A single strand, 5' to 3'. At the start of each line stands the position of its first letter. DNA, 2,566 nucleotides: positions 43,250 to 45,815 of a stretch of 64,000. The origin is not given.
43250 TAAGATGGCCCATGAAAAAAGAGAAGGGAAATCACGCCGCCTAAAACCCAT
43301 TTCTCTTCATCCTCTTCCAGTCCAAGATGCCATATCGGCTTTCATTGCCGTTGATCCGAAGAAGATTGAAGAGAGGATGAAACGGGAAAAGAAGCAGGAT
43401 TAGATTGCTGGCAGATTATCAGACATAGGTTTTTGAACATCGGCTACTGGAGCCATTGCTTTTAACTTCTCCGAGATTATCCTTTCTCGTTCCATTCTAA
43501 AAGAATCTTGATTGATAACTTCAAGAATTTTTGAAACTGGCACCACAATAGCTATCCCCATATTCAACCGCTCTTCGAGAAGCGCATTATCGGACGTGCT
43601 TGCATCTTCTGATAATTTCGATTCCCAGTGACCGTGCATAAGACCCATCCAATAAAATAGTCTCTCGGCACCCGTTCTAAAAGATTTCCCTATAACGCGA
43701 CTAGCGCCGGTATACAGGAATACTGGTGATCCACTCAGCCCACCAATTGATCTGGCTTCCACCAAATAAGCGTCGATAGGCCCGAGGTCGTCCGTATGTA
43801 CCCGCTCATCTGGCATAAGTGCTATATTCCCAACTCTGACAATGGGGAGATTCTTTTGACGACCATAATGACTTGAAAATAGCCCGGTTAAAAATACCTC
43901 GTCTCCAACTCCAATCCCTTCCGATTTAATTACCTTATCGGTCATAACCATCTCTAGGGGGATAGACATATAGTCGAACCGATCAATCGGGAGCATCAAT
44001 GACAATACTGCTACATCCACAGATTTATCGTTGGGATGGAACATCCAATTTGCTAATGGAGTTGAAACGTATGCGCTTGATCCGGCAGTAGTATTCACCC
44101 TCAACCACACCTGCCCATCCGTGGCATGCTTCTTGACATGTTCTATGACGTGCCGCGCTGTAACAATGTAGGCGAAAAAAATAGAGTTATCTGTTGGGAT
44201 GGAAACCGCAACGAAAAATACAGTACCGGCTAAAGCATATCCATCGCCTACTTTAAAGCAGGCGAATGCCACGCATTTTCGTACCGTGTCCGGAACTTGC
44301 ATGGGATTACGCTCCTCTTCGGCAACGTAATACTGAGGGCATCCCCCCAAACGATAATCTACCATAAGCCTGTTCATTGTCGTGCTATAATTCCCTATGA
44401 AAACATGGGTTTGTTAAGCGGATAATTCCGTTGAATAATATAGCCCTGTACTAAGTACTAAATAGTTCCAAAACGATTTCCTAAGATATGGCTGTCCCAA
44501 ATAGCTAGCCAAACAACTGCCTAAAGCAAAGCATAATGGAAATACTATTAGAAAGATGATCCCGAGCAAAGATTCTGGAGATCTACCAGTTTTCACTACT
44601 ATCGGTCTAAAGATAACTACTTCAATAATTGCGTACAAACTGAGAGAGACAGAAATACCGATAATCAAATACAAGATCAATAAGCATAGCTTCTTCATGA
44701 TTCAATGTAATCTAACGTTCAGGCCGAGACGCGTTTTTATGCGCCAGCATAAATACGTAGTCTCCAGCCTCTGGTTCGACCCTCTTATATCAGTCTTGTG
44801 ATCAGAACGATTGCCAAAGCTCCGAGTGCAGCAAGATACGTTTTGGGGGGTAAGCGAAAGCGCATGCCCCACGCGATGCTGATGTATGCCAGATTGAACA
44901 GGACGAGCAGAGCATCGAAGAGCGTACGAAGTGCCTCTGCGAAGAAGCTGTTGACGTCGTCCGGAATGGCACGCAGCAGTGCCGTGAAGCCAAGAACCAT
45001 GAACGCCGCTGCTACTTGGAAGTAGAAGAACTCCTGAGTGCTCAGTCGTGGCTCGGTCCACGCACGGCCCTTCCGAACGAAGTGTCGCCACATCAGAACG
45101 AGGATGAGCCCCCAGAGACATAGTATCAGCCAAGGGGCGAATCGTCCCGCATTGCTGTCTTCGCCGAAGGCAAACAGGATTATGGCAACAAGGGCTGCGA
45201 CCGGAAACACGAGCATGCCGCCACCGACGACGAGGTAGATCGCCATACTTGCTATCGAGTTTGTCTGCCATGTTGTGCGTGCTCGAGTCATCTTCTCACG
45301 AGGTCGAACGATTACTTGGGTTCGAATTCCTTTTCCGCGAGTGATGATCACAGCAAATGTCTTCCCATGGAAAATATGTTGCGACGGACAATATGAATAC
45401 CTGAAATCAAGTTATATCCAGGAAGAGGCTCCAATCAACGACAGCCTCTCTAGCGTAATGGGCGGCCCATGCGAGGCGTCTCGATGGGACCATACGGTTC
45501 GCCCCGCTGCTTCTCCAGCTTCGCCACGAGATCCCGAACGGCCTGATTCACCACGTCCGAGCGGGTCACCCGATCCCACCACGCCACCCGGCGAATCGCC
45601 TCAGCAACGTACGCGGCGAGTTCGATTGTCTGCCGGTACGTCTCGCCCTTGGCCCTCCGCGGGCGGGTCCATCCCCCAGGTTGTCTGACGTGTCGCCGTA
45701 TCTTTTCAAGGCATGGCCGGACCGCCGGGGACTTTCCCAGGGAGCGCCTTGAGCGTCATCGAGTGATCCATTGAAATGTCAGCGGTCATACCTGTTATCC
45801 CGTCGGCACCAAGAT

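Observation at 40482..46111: Candidate 5.6-kb IS1595-family cargo transposon carrying a type II R-M system and a serine protease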

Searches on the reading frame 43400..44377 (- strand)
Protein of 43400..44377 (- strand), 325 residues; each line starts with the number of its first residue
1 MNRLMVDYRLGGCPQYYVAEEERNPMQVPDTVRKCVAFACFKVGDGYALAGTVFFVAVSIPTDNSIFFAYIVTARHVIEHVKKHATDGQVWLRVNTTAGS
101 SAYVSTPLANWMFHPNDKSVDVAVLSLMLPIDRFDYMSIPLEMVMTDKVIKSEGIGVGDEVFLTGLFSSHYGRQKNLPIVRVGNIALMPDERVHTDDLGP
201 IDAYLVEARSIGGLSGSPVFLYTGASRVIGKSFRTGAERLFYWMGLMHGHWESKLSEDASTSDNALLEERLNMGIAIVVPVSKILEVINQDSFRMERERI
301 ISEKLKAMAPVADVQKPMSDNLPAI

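Call 8: search_protein_families(library=pfam, proteins=[window:43400-44377:-], max_evalue=0.01)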
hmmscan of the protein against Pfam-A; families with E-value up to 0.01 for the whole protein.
window:43400-44377:- (325 aa): 1 family
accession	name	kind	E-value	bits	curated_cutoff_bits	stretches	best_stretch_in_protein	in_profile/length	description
PF13365.12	Trypsin_2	-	0.00023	22.4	27.6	1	70-224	11-139/144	Trypsin-like peptidase domain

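Call 22: search_protein_families(library=padloc, proteins=[window:43400-44302:-], max_evalue=0.01)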
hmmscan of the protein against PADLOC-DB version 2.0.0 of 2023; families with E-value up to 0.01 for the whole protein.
window:43400-44302:- (300 aa): 2 families
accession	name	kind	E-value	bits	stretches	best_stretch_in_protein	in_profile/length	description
PDLC05022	PDC-S45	-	3.5e-17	60.3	1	22-265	35-282/293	-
PDLC03855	LmuA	-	1.3e-05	22.7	1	43-112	29-89/425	-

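Call 23: search_protein_families(library=ncbifam, proteins=[window:43400-44302:-], max_evalue=0.01)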
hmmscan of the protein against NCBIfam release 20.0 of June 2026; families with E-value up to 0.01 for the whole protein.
window:43400-44302:- (300 aa): 0 families

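Call 63: search_solved_structures(query=window:43400-44302:-, max_evalue=1, show_alignments=1)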
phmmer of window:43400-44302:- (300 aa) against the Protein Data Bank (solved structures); distinct sequences matched with E-value up to 1: 4.
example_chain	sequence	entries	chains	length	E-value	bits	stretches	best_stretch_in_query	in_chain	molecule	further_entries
5i4l_N2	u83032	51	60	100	0.8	12.2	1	28-76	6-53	60S ribosomal protein L22-A | eL22 | Large ribosomal subunit protein eL22A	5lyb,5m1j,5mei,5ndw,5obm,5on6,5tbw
5ndv_N2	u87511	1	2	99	0.85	12.2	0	28-76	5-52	60S ribosomal protein L22-A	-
5ndg_N2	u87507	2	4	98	0.92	12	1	28-76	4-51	60S ribosomal protein L22-A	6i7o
9gyt_1q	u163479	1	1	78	0.95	12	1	51-84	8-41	mL60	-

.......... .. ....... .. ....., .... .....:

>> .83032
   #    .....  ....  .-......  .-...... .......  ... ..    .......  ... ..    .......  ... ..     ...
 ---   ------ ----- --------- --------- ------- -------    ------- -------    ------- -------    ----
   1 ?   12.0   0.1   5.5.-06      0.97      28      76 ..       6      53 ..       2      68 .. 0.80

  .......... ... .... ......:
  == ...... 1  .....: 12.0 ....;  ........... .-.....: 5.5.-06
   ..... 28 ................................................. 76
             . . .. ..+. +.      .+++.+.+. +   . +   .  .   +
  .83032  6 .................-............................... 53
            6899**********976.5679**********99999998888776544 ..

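Call 81: search_protein_representatives(protein=window:43400-44302:-)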
Query: 300 residues. Proteins with E-value up to 0.001 (for the whole library): 6370; up to 1e-10: 4537; up to 1e-30: 1420. The best 150 are listed.
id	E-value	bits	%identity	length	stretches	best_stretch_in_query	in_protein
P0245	9.5e-86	304.1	49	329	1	1-291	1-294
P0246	3.6e-83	295.7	49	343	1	1-289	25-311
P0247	4.5e-83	295.3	51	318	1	1-278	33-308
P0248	4.0e-82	292.2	49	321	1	3-292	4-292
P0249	4.6e-82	292.0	52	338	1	1-288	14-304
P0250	1.0e-81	290.9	53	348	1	1-288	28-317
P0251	3.3e-80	285.9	51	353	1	1-295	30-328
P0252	1.3e-77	277.4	51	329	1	1-279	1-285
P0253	2.2e-77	276.6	51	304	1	1-277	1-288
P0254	2.8e-76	273.0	46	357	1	2-288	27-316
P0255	1.9e-75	270.3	49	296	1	1-288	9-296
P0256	5.2e-75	268.9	50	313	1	1-288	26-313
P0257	5.4e-75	268.8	51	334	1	1-294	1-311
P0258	6.5e-75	268.6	50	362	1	1-276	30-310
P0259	1.1e-74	267.8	48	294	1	1-282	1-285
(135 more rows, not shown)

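Call 88: predict_structure(alignment_id=A3)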
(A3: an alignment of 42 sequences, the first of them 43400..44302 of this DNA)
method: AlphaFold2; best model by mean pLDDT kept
length: 300 residues; sequences in the alignment: 42
mean_pLDDT: 91.4   pTM: 0.88
mean pLDDT of the five models: 91.4, 90.5, 90.3, 88.2, 86.8
residues with pLDDT >= 90: 231; 70-90: 45; 50-70: 23; < 50: 1
segments of 3 or more residues with pLDDT < 50: none
pLDDT, mean of each block of 10 residues (from residue 1): 89 98 98 88 95 98 98 98 98 97 97 96 96 97 91 96 95 94 92 96 92 90 85 56 72 98 97 92 87 66
secondary structure, 60 per line:
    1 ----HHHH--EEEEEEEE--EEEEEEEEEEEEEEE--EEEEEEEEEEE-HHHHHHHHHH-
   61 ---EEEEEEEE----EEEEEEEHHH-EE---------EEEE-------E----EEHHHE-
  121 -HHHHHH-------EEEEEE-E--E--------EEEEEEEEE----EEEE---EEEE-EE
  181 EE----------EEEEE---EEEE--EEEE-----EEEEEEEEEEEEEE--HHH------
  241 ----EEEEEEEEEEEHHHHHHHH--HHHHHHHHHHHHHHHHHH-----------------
elements in order: H5-8 E11-18 E21-35 E38-48 H50-59 E64-71 E76-82 E98-101 H122-127 E135-140 E154-162 E167-170 E174-177 E179-182 E193-197 E201-204 E207-210 E216-229 E245-255 H256-263 H266-283

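Call 90: fold_search(model_id=the predicted structure, library=pdb)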
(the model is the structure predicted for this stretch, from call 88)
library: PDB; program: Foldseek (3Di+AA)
matches with E <= 10: 587; with E <= 0.001: 223
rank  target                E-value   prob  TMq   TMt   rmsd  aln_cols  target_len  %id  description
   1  4ic6_A                2.3e-07  1.00  0.47  0.42   5.6       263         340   15  Crystal structure of Deg8 (released 2013-05-01)
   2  5hm9_A                4.3e-07  1.00  0.50  0.75   4.7       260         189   14  Crystal structure of MamO protease domain from Magnetospirillum magneticum (apo form) (released 2016-03-23)
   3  8f0a_A                4.3e-07  1.00  0.44  0.43   6.1       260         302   15  Client-bound structure of a DegP trimer within a 12mer cage (released 2022-11-23)
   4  1xmn_D                8.7e-07  1.00  0.50  0.57   7.5       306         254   13  Crystal structure of thrombin bound to heparin (released 2004-11-23)
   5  4ic6_C                1.1e-06  1.00  0.50  0.45   5.5       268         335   15  Crystal structure of Deg8 (released 2013-05-01)
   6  1xmn_H                1.3e-06  1.00  0.49  0.56   7.6       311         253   12  Crystal structure of thrombin bound to heparin (released 2004-11-23)
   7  4ic6_B                1.6e-06  1.00  0.46  0.41   6.5       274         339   15  Crystal structure of Deg8 (released 2013-05-01)
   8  1mkw_K                1.9e-06  1.00  0.50  0.52   6.7       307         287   13  THE CO-CRYSTAL STRUCTURE OF UNLIGANDED BOVINE ALPHA-THROMBIN AND PRETHROMBIN-2: MOVEMENT OF THE YPPW SEGMENT AND ACTIV (released 1997-07-07)
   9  7co7_D                2.2e-06  1.00  0.43  0.39   7.5       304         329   13  HtrA-type protease AlgWS227A with decapeptide (released 2021-03-10)
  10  1xmn_F                3.7e-06  1.00  0.51  0.59   6.3       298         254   14  Crystal structure of thrombin bound to heparin (released 2004-11-23)
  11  1uvt_H                3.9e-06  1.00  0.53  0.63   5.9       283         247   14  BOVINE THROMBIN--BM14.1248 COMPLEX (released 1997-11-19)
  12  4ic5_C                4.1e-06  1.00  0.43  0.59   5.4       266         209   13  Crystal structure of Deg5 (released 2013-05-01)
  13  4ynn_A                4.3e-06  1.00  0.46  0.35   5.6       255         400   14  Structure of Legionella pneumophila DegQ (S190A variant) (released 2015-06-24)
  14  1ad8_H                4.5e-06  1.00  0.52  0.60   5.6       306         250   13  COMPLEX OF THROMBIN WITH AND INHIBITOR CONTAINING A NOVEL P1 MOIETY (released 1997-11-12)
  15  3ig6_B                4.5e-06  1.00  0.49  0.58   6.5       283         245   12  Low molecular weigth human Urokinase type Plasminogen activator 2-[6-(3'-Aminomethyl-biphenyl-3-yloxy)-4-(3-dimethylam (released 2009-10-13)
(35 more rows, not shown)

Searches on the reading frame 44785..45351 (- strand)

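Call 8: search_protein_families(library=pfam, proteins=[window:44785-45351:-], max_evalue=0.01)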
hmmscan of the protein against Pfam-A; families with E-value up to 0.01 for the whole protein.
window:44785-45351:- (188 aa): 1 family
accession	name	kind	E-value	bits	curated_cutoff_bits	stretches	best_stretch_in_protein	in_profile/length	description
PF24838.2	8xMP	-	0.0041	17.4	30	1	52-100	30-78/136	Octameric membrane protein family (8xMP)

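Call 22: search_protein_families(library=padloc, proteins=[window:44785-45351:-], max_evalue=0.01)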
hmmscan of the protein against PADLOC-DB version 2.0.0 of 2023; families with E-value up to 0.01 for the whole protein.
window:44785-45351:- (188 aa): 0 families

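Call 23: search_protein_families(library=ncbifam, proteins=[window:44785-45351:-], max_evalue=0.01)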
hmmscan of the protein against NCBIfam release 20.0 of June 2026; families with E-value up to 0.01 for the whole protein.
window:44785-45351:- (188 aa): 0 families

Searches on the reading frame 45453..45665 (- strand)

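Call 78: search_protein_families(library=pfam, proteins=[window:45453-45665:-], max_evalue=1)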
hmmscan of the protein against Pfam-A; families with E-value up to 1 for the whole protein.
seq(71 aa): 1 family
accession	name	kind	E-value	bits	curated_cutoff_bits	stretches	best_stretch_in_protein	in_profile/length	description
PF09957.15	VapB_antitoxin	-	0.069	13.5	23.4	1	20-52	12-41/47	Bacterial antitoxin of type II TA system, VapB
